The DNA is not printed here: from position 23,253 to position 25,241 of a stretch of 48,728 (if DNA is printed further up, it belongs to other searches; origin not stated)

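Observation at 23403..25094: Secreted three-module peptidoglycan hydrolase (SLT-like, PGRP-type amidase and an unknown C-terminal domain), a candidate predation or fratricide enzyme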

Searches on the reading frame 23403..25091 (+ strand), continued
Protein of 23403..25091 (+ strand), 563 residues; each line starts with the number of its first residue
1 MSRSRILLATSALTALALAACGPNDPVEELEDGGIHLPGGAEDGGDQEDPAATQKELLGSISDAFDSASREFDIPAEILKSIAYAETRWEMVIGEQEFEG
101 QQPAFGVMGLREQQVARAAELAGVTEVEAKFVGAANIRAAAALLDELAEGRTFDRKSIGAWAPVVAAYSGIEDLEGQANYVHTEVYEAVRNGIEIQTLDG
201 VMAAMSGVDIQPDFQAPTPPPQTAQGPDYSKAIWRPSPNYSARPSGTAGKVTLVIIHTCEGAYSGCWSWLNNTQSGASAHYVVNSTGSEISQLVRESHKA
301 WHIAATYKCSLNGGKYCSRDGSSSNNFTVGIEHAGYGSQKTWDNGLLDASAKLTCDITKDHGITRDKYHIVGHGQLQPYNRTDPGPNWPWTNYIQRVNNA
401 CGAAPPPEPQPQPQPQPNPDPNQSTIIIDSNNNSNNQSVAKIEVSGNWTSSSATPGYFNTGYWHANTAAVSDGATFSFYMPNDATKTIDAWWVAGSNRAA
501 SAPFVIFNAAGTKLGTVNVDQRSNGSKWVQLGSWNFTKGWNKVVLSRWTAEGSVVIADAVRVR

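Call 52: search_protein_families(library=pfam, proteins=[L035:7451-8569:+, L035:8591-9772:-, L035:4645-5502:+], max_evalue=0.001)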
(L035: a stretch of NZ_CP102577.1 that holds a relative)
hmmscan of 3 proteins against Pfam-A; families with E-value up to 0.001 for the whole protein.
L035:7451-8569:+ (373 aa): 5 families
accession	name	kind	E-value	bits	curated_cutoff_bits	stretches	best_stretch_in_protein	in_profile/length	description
PF07676.18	PD40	-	1.8e-41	139.7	20.9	3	312-345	3-37/38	WD40-like Beta Propeller Repeat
PF10647.15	Gmad1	-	6.6e-12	46.2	20.5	0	97-224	31-152/251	Lipoprotein LpqB beta-propeller domain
PF00930.27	DPPIV_N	-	3e-09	36.5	22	1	297-359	22-80/354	Dipeptidyl peptidase IV (DPP IV) N-terminal region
PF25174.1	Beta-prop_THOC3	-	2.5e-07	30.4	305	1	142-301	8-156/272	THOC3 beta-propeller domain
PF00400.38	WD40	-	7.6e-05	23.5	27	0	143-155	18-30/39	WD domain, G-beta repeat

L035:8591-9772:- (393 aa): 8 families
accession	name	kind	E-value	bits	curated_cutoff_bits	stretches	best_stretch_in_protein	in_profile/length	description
PF13784.11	Fic_N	-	2e-30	105.1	26.7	1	44-125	2-82/82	Fic/DOC family N-terminal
PF02661.23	Fic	-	4.8e-19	69.4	24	1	131-236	1-93/93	Fic/DOC family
PF13412.12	HTH_24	-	5.8e-08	32.6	21.9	1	320-362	6-48/48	Winged helix-turn-helix DNA-binding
PF12802.13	MarR_2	-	5.8e-07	30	27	1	326-369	14-58/61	MarR family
PF17782.7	DprA_WH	-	8.3e-06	26.2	22.9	1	313-366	8-60/61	DprA winged helix domain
PF07756.17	DUF1612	-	0.00014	22.5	30.1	1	195-298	20-115/127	Protein of unknown function (DUF1612)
PF09339.16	HTH_IclR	-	0.00054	20.1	22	1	324-363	10-50/52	IclR helix-turn-helix domain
PF01022.26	HTH_5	-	0.0006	20.1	22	0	325-362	10-46/47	Bacterial regulatory protein, arsR family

L035:4645-5502:+ (286 aa): 0 families

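Call 53: find_encoding_contigs(protein=P0174, flank=5000, max_places=1)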
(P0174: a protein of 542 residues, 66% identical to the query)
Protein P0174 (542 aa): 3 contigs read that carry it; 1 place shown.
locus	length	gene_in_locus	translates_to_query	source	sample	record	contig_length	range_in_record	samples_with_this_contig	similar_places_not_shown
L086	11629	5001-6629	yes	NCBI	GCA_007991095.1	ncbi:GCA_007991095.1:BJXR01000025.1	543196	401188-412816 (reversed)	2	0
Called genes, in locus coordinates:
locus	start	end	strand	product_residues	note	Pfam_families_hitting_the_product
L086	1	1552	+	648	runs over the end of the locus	PF02705:K_trans, PF22776:K_trans_C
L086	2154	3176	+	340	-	-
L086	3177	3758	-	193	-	PF09536:DUF2378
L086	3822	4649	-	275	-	PF00149:Metallophos, PF12850:Metallophos_2 (weak)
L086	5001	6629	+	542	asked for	PF01510:Amidase_2, PF25275:Golvesin_C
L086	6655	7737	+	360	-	PF00930:DPPIV_N (faint), PF10647:Gmad1 (faint), PF25174:Beta-prop_THOC3 (weak), PF26549:Tricorn_N, PF26550:Tricorn_2nd, PF07676:PD40, PF26549:Tricorn_N, PF07676:PD40, +2 more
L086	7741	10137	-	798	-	PF00989:PAS, PF08448:PAS_4, PF13188:PAS_8 (weak), PF13426:PAS_9 (faint), PF00989:PAS, PF08448:PAS_4 (weak), PF00512:HisKA, PF02518:HATPase_c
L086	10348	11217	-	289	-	-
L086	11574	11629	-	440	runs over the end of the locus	-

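Call 71: search_solved_structures(query=L086:6655-7734:+, max_evalue=0.00001)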
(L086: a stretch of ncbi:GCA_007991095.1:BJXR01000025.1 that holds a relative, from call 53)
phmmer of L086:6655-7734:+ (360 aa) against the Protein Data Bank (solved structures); distinct sequences matched with E-value up to 0.00001: 23.
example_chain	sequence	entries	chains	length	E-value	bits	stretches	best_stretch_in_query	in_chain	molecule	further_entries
2ymu_A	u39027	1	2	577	4.7e-30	108.3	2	128-323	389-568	WD-40 REPEAT PROTEIN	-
4r40_A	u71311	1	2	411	1.9e-22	83.2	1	146-329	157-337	Protein TolB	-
4pwz_A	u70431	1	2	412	2e-22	83.2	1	146-329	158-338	Protein TolB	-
2ojh_A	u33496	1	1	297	1.5e-21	80.3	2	217-348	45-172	Uncharacterized protein Atu1656/AGR_C_3050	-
6pnv_A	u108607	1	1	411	2.9e-21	79.4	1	93-356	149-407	Tol-Pal system protein TolB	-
1crz_A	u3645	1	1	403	6.7e-21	78.2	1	93-356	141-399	TOLB PROTEIN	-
2hqs_A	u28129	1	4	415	6.8e-21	78.2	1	93-356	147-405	Protein tolB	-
2w8b_B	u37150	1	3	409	7.1e-21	78.1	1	93-356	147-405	PROTEIN TOLB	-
2w8b_A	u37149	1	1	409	7.7e-21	78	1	93-356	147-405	PROTEIN TOLB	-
3iax_A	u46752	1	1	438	7.7e-21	78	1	93-356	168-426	Protein tolB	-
1c5k_A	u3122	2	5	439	7.7e-21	78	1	93-356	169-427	PROTEIN (TOLB PROTEIN) | PROTEIN TOLB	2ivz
4jml_A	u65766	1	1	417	8.1e-21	77.9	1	93-356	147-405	Protein TolB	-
7nst_E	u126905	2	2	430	1e-20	77.6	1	93-356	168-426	Tol-Pal system protein TolB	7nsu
7mx5_A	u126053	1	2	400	1.8e-18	70.2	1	166-357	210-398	Tol-Pal system protein TolB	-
8wt1_A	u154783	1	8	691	1.2e-17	67.5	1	263-345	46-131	S9 family peptidase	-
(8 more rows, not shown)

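Call 75: search_protein_families(library=phrogs, proteins=[window:23403-25091:+], max_evalue=0.001)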
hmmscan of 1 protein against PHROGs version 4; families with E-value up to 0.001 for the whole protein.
window:23403-25091:+ (563 aa): 8 families
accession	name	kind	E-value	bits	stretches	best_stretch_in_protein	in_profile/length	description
phrog_880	-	lysis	7.1e-19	69.5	1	178-442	112-379/435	endolysin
phrog_1493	-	lysis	2.8e-12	47.5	1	230-424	14-182/394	endolysin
phrog_19265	-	unknown function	1.3e-11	45.7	1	230-378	5-137/293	-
phrog_833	-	lysis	6.9e-10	40.1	1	247-431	26-218/294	endolysin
phrog_9611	-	lysis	2.1e-08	35.1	1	269-401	44-165/246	endolysin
phrog_12609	-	lysis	2.8e-08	34.6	1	240-408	11-190/264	endolysin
phrog_14048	-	lysis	1.9e-07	32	1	240-368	18-134/305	endolysin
phrog_700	-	lysis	3e-07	31.2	1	219-413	179-377/491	endolysin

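Call 76: search_dna_similar(query=window:23403-25091:+, collection=phages, mode=protein, max_rows=8)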
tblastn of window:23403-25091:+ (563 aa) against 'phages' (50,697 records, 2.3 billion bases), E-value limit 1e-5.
Records with a match: 4; places in all: 4; records where one place covers at least 80% of the query: 0.
Best place of each record, by identity: <60% 4.
By first word of the organism name: Acinetobacter 2; Syntrophomonadaceae 1; Bacillus 1.
By host as written in the record: - 2; Syntrophomonadaceae 1; Bacillus cereus MCR1 1.
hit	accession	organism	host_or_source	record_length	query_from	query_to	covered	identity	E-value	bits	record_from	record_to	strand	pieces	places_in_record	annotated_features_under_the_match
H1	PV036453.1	Syntrophomonadaceae phage IMGVR 15540650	Syntrophomonadaceae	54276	237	390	27%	37.6%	2e-15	86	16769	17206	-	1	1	endolysin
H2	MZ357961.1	Bacillus phage Flasso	Bacillus cereus MCR1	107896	230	395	29%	29.1%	6e-9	65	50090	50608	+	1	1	endolysin | hypothetical protein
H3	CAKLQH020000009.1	Acinetobacter phage MD-2021a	not known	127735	236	397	29%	24.7%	4e-6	56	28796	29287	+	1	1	ampD: N-acetyl-anhydromuramyl-L-alanine-amidase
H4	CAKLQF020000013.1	Acinetobacter phage MD-2021a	not known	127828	236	397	29%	24.7%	4e-6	56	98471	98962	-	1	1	ampD: N-acetyl-anhydromuramyl-L-alanine-amidase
